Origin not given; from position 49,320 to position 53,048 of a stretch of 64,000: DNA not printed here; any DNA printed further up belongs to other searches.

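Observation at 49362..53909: Giant GNAT acetyltransferase fusion translationally coupled to an HDAC-family deacetylase: a candidate acetyl 'writer/eraser' module of unknown substrate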

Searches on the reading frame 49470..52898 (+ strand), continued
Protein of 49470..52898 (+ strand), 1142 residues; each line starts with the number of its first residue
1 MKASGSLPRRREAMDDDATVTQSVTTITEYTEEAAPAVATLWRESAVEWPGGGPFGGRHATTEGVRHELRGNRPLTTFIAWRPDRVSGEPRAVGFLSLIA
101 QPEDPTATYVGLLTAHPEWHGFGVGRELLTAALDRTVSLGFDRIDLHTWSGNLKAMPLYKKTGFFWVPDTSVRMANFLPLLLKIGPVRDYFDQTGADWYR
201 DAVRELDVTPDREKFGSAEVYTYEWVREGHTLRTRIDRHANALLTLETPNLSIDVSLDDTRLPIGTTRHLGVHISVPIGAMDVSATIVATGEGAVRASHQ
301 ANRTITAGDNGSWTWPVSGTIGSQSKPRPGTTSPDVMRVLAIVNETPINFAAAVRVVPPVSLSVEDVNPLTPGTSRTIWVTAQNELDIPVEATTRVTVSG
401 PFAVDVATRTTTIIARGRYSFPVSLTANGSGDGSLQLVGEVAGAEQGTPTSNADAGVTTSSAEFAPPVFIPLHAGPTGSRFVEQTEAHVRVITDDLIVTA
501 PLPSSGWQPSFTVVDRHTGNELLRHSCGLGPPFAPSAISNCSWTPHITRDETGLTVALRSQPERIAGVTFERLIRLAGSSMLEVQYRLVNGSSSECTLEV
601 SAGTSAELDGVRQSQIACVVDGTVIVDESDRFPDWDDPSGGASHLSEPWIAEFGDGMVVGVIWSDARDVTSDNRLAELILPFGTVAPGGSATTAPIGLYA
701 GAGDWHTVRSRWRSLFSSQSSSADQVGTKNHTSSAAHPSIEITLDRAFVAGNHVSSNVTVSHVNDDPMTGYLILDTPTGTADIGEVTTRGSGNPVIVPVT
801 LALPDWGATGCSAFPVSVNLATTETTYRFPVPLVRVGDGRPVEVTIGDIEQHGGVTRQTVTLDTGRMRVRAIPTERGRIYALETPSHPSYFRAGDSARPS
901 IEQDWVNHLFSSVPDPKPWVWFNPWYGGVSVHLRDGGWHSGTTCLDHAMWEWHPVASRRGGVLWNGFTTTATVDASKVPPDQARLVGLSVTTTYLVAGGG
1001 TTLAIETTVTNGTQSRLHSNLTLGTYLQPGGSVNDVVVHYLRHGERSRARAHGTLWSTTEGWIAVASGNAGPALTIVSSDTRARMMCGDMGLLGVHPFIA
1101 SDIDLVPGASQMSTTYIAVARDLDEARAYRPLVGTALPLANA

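Call 15: find_encoding_contigs(protein=P0029, flank=6000, max_places=2)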
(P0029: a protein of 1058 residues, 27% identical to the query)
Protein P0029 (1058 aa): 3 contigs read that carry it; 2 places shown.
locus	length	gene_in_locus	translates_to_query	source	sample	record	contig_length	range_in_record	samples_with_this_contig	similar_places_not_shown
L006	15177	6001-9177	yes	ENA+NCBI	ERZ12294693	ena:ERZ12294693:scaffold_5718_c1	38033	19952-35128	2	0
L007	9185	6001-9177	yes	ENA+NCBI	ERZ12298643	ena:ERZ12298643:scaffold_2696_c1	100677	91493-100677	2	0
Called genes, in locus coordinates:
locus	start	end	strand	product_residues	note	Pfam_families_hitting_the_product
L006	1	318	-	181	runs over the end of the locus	-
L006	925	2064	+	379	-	PF22560:GMT-wHTH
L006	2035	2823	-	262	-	PF07505:DUF5131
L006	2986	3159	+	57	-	PF07927:HicA_toxin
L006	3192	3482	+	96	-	-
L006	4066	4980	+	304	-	PF05685:Uma2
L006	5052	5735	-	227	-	PF02586:SRAP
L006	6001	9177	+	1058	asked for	PF00583:Acetyltransf_1, PF13673:Acetyltransf_10 (weak), PF13508:Acetyltransf_7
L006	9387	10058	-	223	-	PF04199:Cyclase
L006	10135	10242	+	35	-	-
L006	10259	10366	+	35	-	-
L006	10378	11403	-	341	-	PF03447:NAD_binding_3, PF00742:Homoserine_dh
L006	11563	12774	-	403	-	PF00083:Sugar_tr (weak), PF07690:MFS_1, PF06779:MFS_4 (weak), PF07690:MFS_1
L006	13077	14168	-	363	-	PF00180:Iso_dh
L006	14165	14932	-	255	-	PF00702:Hydrolase, PF13419:HAD_2, PF13242:Hydrolase_like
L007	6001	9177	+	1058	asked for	PF00583:Acetyltransf_1, PF13673:Acetyltransf_10 (weak), PF13508:Acetyltransf_7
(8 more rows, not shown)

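Call 16: find_encoding_contigs(protein=P0033, flank=6000, max_places=2)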
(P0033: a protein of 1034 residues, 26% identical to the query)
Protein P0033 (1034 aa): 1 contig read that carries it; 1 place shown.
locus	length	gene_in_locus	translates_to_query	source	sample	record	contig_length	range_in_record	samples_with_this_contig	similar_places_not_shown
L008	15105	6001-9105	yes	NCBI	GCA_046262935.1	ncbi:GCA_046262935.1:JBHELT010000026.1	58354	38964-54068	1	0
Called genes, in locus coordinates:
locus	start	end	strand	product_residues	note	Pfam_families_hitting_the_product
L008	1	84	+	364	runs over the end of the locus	PF00676:E1_dh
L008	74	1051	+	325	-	PF02779:Transket_pyr, PF02780:Transketolase_C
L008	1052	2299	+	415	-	PF00364:Biotin_lipoyl, PF25997:BSH_YhbJ (weak), PF02817:E3_binding, PF00198:2-oxoacid_dh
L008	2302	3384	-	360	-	PF02812:ELFV_dehydrog_N, PF00208:ELFV_dehydrog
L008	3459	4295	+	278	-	PF26312:DUF8083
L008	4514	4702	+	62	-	PF12728:HTH_17, PF00376:MerR, PF13411:MerR_1 (weak)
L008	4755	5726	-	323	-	PF01522:Polysacc_deac_1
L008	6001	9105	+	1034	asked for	PF00583:Acetyltransf_1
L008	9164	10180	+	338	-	PF01551:Peptidase_M23 (weak)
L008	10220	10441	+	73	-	PF10041:DUF2277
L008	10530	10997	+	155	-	PF06445:GyrI-like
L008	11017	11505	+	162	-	PF00300:His_Phos_1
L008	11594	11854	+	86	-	-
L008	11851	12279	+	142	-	PF01850:PIN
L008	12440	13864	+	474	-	PF01565:FAD_binding_4, PF08031:BBE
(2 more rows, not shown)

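Call 17: find_encoding_contigs(protein=P0039, flank=6000, max_places=2)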
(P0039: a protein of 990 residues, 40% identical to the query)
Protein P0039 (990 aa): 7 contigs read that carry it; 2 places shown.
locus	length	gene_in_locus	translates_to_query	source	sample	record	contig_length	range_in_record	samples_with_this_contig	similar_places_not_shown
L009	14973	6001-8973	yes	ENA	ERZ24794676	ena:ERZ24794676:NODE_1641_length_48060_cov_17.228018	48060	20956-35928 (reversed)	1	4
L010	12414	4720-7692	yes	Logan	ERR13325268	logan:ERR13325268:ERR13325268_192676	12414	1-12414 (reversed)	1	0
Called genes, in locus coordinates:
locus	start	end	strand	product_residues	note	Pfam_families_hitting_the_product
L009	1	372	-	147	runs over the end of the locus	PF25919:BSH_CusB (faint), PF00364:Biotin_lipoyl, PF25917:BSH_RND (weak), PF25973:BSH_CzcB (faint)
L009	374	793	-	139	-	PF04277:OAD_gamma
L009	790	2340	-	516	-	PF01039:Carboxyl_trans, PF03255:ACCA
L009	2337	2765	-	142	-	PF00903:Glyoxalase, PF13468:Glyoxalase_3, PF13669:Glyoxalase_4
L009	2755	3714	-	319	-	PF03308:MeaB, PF13604:AAA_30 (faint), PF02492:cobW (faint), PF03029:ATP_bind_1 (faint)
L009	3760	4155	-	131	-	PF02310:B12-binding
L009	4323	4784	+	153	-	-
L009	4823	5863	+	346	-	PF13793:Pribosyltran_N, PF00156:Pribosyltran (weak), PF14572:Pribosyl_synth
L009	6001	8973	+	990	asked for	PF00583:Acetyltransf_1, PF13673:Acetyltransf_10 (weak), PF13508:Acetyltransf_7 (weak)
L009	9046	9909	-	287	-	-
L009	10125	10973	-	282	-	-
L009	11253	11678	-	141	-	PF00383:dCMP_cyt_deam_1, PF14437:MafB19-deam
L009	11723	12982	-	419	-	PF05195:AMP_N, PF00557:Peptidase_M24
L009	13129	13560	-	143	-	PF00011:HSP20, PF17886:ArsA_HSP20 (weak)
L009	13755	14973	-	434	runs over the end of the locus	PF01523:PmbA_TldD_1st, PF19289:PmbA_TldD_3rd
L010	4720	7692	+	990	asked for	PF00583:Acetyltransf_1, PF13673:Acetyltransf_10 (weak), PF13508:Acetyltransf_7 (weak)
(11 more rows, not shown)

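Call 21: search_solved_structures(query=A1, max_evalue=1)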
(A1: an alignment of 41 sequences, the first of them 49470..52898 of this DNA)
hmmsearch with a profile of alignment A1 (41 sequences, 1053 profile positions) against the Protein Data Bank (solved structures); distinct sequences matched with E-value up to 1: 78 (the best 60 are shown).
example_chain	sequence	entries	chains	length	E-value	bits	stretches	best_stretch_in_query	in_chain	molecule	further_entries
2ge3_A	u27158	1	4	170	3.6e-10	41.9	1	58-139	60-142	probable acetyltransferase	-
1tiq_A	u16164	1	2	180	4.7e-08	34.9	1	90-140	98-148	Protease synthase and sporulation negative regulatory protein PAI 1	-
1mk4_A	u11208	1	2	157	3.1e-06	28.9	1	58-120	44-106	Hypothetical protein yqjY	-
6erd_A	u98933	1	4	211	3.5e-05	25.4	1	29-140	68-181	Aminoglycoside N6'-acetyltransferase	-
6yzz_A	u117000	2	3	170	0.00012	23.6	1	71-139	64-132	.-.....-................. 50 | Acyl-CoA N-acyltransferases (NAT) superfamily protein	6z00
1y9k_A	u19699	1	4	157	0.00015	23.3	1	58-139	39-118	IAA acetyltransferase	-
7mx2_A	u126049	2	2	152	0.00025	22.5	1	58-139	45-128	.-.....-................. 30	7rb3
2vi7_A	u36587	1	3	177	0.00029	22.3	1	49-139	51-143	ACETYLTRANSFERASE PA1377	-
7wx5_A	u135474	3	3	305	0.00032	22.2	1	91-139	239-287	N-acetyltransferase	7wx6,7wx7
7l1k_A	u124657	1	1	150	0.00038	22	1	58-140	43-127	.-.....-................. 30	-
1yvk_A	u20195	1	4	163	0.00048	21.6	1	90-139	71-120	hypothetical protein BSU33890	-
5u08_A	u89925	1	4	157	0.0005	21.5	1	48-115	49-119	aminoglycoside acetyltransferase meta-AAC0020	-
5f46_A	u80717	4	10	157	0.00051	21.5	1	48-115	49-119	aminoglycoside acetyltransferase meta-AAC0020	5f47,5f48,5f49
4e2a_A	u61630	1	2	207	0.00056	21.4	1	86-139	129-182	Putative acetyltransferase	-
3dr6_A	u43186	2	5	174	0.00084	20.8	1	50-115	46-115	yncA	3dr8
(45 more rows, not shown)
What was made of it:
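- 49542..50054 (+): GNAT acetyl-CoA N-acetyltransferase domain (residues 25-195 of the 1142-aa numbering). Motif A is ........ and the conserved Tyr lies in PLYKK. PDB GNAT hits: 2ge3 3.6e-10, PaiA 4.7e-8 (call 21).
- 50082..50804 (+): Two beta-sandwich / Ig-like domains (residues 205-335 and 336-445). The first carries family-conserved polar and aromatic residues (D211, Y223, D237, R238) next to the GNAT domain. Weak match to the YfhM macroglobulin MG domain (call 21).
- Tried and rejected: Profile search of the family against PDB sequences (call 21).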

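Call 25: find_related_loci(query=A1, collection=genome_contigs, flank=6000)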
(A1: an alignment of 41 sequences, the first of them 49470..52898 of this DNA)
Query A1 (1142 aa) in genome_contigs; peptide patterns used: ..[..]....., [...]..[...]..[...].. (x = any residue, [..] = any of these).
600 stretches matched a pattern (row limit reached: there are more); 538 encode a relative of the query (tblastn E <= 1e-3); the best 80 are kept; 80 distinct loci.
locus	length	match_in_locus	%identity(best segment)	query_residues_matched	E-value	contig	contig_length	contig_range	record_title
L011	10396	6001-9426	99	1-1142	0e+0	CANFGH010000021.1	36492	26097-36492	MAG: Chloroflexi bacterium isolate CH-Oct18-156 genome assembly, contig: CH-Oct18-C1016, whole genome shotgun sequence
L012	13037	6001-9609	81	7-1142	0e+0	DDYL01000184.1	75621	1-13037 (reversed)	MAG TPA_asm: Chloroflexi bacterium UBA2235 UBA2235_contig_1018, whole genome shotgun sequence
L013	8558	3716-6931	52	25-1138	0e+0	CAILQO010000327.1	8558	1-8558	MAG: uncultured Chloroflexi bacterium isolate LaPlata-5m-a_bin-061 genome assembly, contig: bin-061:327/619, whole genom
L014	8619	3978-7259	50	21-1140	0e+0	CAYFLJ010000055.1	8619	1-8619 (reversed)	MAG TPA_asm: uncultured Thermoflexus sp. isolate ERP107066_co1_212 genome assembly, contig: NODE_8711_length_8619_cov_12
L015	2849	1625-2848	85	7-401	0e+0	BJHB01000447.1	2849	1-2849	Chloroflexota bacterium LBMAG_Chloroflexi_hypo.bin2_TK10 DNA, sequence447, whole genome shotgun sequence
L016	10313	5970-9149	36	24-1132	0e+0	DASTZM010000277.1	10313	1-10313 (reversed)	MAG TPA_asm: Chloroflexota bacterium isolate SMAG_U2468 k141_785322, whole genome shotgun sequence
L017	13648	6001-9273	30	9-1137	2e-94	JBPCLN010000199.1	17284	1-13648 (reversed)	MAG: Chloroflexota bacterium isolate TH_ant_mag_79 S1Ck127_3754742_flag_0_multi_15.0000_len_17284, whole genome shotgun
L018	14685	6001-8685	28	9-941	2e-87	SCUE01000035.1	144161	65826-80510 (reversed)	MAG: Chloroflexota bacterium isolate FW602_bin.22 FW602_bin.22-116953, whole genome shotgun sequence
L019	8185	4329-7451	27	18-1129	7e-82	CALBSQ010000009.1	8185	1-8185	MAG TPA_asm: uncultured Chloroflexi bacterium isolate SRR5457059_bin.8_CONCOCT_v1.1_MAG genome assembly, contig: ERZ7950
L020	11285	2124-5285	26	33-1129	1e-79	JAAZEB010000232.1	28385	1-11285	MAG: Armatimonadota bacterium isolate AS09scLD_256 232375_AS09, whole genome shotgun sequence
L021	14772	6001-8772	27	52-1038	2e-79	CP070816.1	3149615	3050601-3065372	MAG: Armatimonadota bacterium isolate bin117 chromosome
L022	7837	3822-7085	24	35-1133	4e-79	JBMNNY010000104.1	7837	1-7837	MAG: Bacillota bacterium isolate SBF912SR1HQ0011 scaffold_32430_c1, whole genome shotgun sequence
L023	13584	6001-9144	26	26-1132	5e-83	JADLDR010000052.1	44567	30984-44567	MAG: Armatimonadota bacterium isolate SJ283 c_000000231742, whole genome shotgun sequence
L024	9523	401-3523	25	27-1132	6e-78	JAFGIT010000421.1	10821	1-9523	MAG: Candidatus Coatesbacteria bacterium isolate Zod_Metabat.233 k87_14801393, whole genome shotgun sequence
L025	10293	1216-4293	27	30-1129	9e-78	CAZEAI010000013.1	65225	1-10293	MAG TPA_asm: uncultured bacterium isolate SRP077602_co2_308 genome assembly, contig: NODE_650_length_65225_cov_5.266304,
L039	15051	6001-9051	26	35-1129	4e-71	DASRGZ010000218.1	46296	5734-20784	MAG TPA_asm: Chthonomonadaceae bacterium isolate SMAG_U10071 k141_1972559, whole genome shotgun sequence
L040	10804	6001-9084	24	32-1129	3e-71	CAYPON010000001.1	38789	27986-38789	MAG TPA_asm: uncultured Anaerolineae bacterium isolate SRP231805_co1_126 genome assembly, contig: NODE_327_length_38789_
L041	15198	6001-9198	24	27-1129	5e-71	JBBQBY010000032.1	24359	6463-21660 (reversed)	MAG: Caldilineales bacterium isolate Co_metawrap_1292 Cmw_1292_k141_14866733_length_24359_cov_11.9982, whole genome shot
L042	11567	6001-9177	24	19-1129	6e-71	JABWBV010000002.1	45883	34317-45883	MAG: Anaerolineales bacterium isolate MAG_39 scaffold_639, whole genome shotgun sequence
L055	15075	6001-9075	24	35-1129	2e-66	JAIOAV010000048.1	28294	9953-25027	MAG: Chloroflexota bacterium isolate S1bins97 c_000000000048, whole genome shotgun sequence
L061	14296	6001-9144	25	26-1129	3e-60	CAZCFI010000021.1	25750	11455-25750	MAG TPA_asm: uncultured Thermoproteales archaeon isolate SRP141559_co1_190 genome assembly, contig: NODE_815_length_2575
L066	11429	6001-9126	25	13-1129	4e-66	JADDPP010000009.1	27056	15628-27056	MAG: Rubrobacter sp. isolate LC5_2 AB19_LC5_271_length_27291_cov_67, whole genome shotgun sequence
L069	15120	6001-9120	24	38-1129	7e-56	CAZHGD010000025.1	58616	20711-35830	MAG TPA_asm: uncultured Fimbriimonadaceae bacterium isolate SRP216815_co1_259 genome assembly, contig: NODE_571_length_5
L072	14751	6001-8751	23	26-1030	1e-54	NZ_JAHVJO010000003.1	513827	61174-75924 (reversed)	Fictibacillus nanhaiensis strain DP2N0-2 DP2N0-2_ctg003, whole genome shotgun sequence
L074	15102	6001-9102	23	13-1129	4e-65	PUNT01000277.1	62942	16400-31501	MAG: Halanaerobiales bacterium isolate B1Sed10_174 B1-Sed10-C206, whole genome shotgun sequence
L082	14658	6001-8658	24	26-1000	2e-51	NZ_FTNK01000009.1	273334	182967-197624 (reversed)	Paenibacillus macquariensis strain ATCC 23464, whole genome shotgun sequence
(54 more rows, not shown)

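Call 29: search_protein_families(library=pfam, proteins=[L018:4253-5161:+, L021:9091-10086:-, L072:9109-9960:+, L009:2340-2984:-], max_evalue=0.001)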
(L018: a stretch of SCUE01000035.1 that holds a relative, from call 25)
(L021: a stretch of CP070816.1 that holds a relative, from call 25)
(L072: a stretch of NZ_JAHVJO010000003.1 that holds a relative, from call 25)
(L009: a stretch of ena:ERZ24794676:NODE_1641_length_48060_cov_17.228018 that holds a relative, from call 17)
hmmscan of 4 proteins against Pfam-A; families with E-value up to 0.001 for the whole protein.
L018:4253-5161:+ (303 aa): 3 families
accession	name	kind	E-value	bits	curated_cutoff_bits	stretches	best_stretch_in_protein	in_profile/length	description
PF00005.33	ABC_tran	-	1.6e-29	103.7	25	1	61-205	2-137/137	ABC transporter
PF13304.12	AAA_21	-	1.4e-13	52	27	1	168-239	229-302/304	AAA domain, putative AbiEii toxin, Type IV TA system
PF13555.12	AAA_29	-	8.1e-05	22.7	27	1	65-98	17-50/61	P-loop containing region of AAA domain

L021:9091-10086:- (332 aa): 1 family
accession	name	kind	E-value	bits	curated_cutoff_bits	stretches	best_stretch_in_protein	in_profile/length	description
PF13349.12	DUF4097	-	1.9e-22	80.3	22.9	1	159-328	78-246/247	Toastrack DUF4097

L072:9109-9960:+ (284 aa): 2 families
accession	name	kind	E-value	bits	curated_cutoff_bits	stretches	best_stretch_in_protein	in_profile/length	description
PF04909.20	Amidohydro_2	-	2.6e-26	93.5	26.4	1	76-278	77-288/289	Amidohydrolase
PF01026.27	TatD_DNase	-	4e-11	43.2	27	1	4-157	1-140/253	TatD related DNase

L009:2340-2984:- (215 aa): 3 families
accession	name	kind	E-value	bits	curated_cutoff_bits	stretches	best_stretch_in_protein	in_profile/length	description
PF13669.12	Glyoxalase_4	-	1.5e-26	93.3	27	1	80-190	1-109/109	Glyoxalase/Bleomycin resistance protein/Dioxygenase superfamily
PF00903.31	Glyoxalase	-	6.2e-19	69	20.6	1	78-190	1-111/121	Glyoxalase/Bleomycin resistance protein/Dioxygenase superfamily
PF13468.12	Glyoxalase_3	-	7.2e-09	36.4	25.1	1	79-210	1-141/176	Glyoxalase-like domain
